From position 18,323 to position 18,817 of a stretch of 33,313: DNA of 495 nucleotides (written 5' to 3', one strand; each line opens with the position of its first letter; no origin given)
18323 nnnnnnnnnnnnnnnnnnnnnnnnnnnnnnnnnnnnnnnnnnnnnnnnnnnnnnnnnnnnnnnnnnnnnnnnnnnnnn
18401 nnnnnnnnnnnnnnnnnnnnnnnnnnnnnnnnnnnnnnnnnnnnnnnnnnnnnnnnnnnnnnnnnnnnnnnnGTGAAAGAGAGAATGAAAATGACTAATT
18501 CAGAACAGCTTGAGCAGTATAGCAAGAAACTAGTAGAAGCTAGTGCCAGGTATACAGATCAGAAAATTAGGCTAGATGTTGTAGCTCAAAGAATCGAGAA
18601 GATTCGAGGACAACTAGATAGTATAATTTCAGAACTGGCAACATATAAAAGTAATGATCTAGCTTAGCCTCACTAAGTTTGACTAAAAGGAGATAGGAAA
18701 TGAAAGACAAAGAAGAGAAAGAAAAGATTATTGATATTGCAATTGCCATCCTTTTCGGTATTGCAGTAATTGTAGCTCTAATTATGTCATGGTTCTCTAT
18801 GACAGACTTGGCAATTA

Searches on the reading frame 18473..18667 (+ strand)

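Call 44: search_protein_families(library=pfam, proteins=[window:18473-18667:+], max_evalue=0.01)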
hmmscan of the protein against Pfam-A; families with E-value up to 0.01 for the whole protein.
window:18473-18667:+ (64 aa): 1 family
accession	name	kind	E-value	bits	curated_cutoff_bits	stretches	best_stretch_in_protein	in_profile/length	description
PF09002.17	Card1_endonuc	-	0.0017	18.4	26.4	1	2-51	2-51/136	Card1-like, endonuclease domain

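Call 45: search_protein_families(library=phrogs, proteins=[window:18473-18667:+], max_evalue=0.001)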
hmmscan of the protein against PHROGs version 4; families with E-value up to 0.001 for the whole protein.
window:18473-18667:+ (64 aa): 0 families
